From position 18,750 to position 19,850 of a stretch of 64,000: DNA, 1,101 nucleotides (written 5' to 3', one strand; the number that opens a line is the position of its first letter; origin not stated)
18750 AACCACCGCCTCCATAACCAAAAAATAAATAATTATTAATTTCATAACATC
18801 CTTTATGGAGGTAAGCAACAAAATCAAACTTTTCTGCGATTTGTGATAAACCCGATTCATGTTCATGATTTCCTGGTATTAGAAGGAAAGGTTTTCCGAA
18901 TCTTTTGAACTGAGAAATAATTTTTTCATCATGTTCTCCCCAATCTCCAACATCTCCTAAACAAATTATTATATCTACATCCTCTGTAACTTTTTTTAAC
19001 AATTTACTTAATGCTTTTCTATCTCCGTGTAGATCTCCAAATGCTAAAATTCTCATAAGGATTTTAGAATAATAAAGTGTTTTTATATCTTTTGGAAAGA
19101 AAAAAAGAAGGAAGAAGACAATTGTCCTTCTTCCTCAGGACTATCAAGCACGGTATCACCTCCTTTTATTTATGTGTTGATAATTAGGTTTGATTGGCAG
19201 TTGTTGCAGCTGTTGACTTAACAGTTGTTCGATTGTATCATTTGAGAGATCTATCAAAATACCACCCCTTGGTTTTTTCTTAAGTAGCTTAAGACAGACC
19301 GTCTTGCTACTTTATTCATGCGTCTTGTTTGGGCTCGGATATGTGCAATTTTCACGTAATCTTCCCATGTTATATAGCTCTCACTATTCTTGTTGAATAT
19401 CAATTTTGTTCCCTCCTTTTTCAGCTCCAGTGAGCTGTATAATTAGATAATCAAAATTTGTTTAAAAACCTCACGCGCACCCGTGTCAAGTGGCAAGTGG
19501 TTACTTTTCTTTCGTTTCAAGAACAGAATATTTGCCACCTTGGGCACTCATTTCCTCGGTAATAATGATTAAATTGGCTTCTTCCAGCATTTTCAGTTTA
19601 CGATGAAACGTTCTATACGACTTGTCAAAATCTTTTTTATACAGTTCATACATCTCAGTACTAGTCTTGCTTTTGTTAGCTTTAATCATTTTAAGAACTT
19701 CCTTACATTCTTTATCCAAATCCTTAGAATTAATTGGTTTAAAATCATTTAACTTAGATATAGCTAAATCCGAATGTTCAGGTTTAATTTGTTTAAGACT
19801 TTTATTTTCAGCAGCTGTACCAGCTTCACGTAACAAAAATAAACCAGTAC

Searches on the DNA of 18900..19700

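Call 5: search_rna_families(source=window, start=18900, end=19700, threshold=evalue, max_evalue=10)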
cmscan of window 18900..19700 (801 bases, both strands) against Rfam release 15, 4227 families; matches with E-value up to 10: 13.
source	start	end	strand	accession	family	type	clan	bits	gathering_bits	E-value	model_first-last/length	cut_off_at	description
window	19051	19140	+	RF02705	B_rapa_snoR775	Gene; snRNA; snoRNA; HACA-box;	-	22.5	64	1.2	1-127/127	no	Brassica rapa small nucleolar RNA 775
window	19049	19140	+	RF02331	TtnuHACA24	Gene; snRNA; snoRNA; HACA-box;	-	19.6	100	0.87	1-127/127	no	Tetrahymena snoRNA TtnuHACA24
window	19014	19134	+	RF02921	RT-14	Gene; sRNA;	-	18.1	48.1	8.1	1-144/144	no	RT-14 RNA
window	19050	19158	-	RF01457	rli22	Gene; sRNA;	CL00114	16.4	80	7.8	1-111/111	no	Listeria sRNA rli22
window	19581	19609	+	RF01332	CRISPR-DR19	Gene; CRISPR;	-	16.2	40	8.9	1-37/37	no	CRISPR RNA direct repeat element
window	18900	18937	-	RF00476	snosnR61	Gene; snRNA; snoRNA; CD-box;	CL00051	16.2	45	9.2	1-32/85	3'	Small nucleolar RNA snR61/Z1/Z11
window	18903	18967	-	RF02298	TtnuCD22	Gene; snRNA; snoRNA; CD-box;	-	15.8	85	4.8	1-77/77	no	Tetrahymena snoRNA TtnuCD22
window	19101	19132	-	RF04343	Plastid-psbA-2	Cis-reg;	CL00153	15.7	55.8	7.2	1-60/60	no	Plastid-psbA-2 3UTR RNA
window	19498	19597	+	RF02150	MESTIT1_3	Gene; lncRNA;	-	15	60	1.7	1-99/99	no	MEST intronic transcript 1, antisense RNA conserved region 3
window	19042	19123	+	RF01264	snR83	Gene; snRNA; snoRNA; HACA-box;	CL00023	13.7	75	1.6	1-308/308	no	Small nucleolar RNA snR83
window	19110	19175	-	RF01867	CC2171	Gene; sRNA;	-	13.6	75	2.2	1-159/159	no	caulobacter sRNA CC2171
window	19433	19528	+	RF00628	RgsA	Gene; sRNA;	-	12.9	88.4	1.2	1-194/194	no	RgsA sRNA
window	19091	19165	+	RF02158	NPPA-AS1_3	Gene; lncRNA;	-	11.7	55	7.4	1-108/108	no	NPPA antisense RNA 1 conserved region 3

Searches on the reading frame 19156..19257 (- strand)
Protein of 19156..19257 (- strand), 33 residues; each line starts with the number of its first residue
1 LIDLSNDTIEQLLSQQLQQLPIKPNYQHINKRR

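Call 12: search_protein_families(library=pfam, proteins=[window:19156-19257:-], max_evalue=1)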
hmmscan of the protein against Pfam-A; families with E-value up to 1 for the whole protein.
window:19156-19257:- (33 aa): 0 families

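Call 37: find_related_loci(query=A4, collection=metagenome_contigs, flank=4000)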
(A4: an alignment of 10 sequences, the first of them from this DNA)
Query A4 (33 aa) in metagenome_contigs; peptide patterns used: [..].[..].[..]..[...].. (x = any residue, [..] = any of these).
307 stretches matched a pattern, but none encodes a relative of the query by tblastn (E <= 1e-3).

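Call 60: search_protein_families(library=ncbifam, proteins=[window:19159-19257:-], max_evalue=1)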
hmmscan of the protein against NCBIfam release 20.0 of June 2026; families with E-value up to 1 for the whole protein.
seq(33 aa): 0 families

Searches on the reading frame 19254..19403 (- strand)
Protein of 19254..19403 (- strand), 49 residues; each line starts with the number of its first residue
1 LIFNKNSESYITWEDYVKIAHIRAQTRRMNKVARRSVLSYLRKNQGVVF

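Call 12: search_protein_families(library=pfam, proteins=[window:19254-19403:-], max_evalue=1)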
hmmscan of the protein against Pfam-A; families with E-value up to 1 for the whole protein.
window:19254-19403:- (49 aa): 1 family
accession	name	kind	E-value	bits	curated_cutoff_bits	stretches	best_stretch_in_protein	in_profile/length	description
PF20384.3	DUF6679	-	0.15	12.6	23.9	1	7-37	49-79/103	Family of unknown function (DUF6679)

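Call 13: find_homologous_proteins(query=window:19257-19403:-, max_evalue=10)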
Query seq(49 aa): no candidate shares three 5-residue words with the query. No homologue found.

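Call 45: predict_structure(alignment_id=A5)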
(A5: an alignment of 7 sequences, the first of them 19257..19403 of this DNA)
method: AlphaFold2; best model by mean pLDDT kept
length: 49 residues; sequences in the alignment: 7
mean_pLDDT: 79.5   pTM: 0.46
mean pLDDT of the five models: 79.5, 79.5, 77.9, 77.9, 77.7
residues with pLDDT >= 90: 21; 70-90: 14; 50-70: 8; < 50: 6
segments of 3 or more residues with pLDDT < 50: 1-4
pLDDT, mean of each block of 10 residues (from residue 1): 54 92 95 89 66
secondary structure, 60 per line:
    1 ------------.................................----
elements in order: H13-45

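Call 46: search_protein_representatives(alignment_id=A5)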
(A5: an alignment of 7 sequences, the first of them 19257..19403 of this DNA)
Query: 7 sequences, 44 profile positions. Proteins with E-value up to 0.001 (for the whole library): 21; up to 1e-10: 7; up to 1e-30: 0. The best 21 are listed.
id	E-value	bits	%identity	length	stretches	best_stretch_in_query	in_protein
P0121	7.4e-18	80.3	-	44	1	1-43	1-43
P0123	1.2e-17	79.6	-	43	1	2-44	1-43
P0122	3.1e-16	75.2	-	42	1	2-43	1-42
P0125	9.0e-16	73.7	-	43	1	1-43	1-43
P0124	5.3e-14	68.0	-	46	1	2-43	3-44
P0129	9.5e-14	67.2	-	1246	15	15-35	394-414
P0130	6.9e-12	61.2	-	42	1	5-43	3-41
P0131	3.1e-09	52.8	-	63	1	2-42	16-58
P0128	2.3e-07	46.8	-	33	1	12-43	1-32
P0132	2.8e-07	46.5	-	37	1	1-36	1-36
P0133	6.6e-06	42.1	-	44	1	2-42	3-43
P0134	2.0e-05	40.5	-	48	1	1-43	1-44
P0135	3.7e-05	39.7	-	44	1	2-42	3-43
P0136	6.5e-05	38.9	-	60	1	1-44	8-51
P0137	8.2e-05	38.6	-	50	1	2-42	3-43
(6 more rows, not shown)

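Call 60: search_protein_families(library=ncbifam, proteins=[window:19257-19403:-], max_evalue=1)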
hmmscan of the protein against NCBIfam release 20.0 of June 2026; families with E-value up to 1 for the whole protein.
seq(49 aa): 1 family
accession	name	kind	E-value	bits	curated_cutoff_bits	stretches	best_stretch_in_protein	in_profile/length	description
NF005157.0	PRK06635.2-1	equivalog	0.1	11.4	832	1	9-44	331-366/401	aspartate kinase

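Call 71: list_cluster_members(proteins=[window:19257-19403:-, window:19159-19257:-, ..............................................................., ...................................])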
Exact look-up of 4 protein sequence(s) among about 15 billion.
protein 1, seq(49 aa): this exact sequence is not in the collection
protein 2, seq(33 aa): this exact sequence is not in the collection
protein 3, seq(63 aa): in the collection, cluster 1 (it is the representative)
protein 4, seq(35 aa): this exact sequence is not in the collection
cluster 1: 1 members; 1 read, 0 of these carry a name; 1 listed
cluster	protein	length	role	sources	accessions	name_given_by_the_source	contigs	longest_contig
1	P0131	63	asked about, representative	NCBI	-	-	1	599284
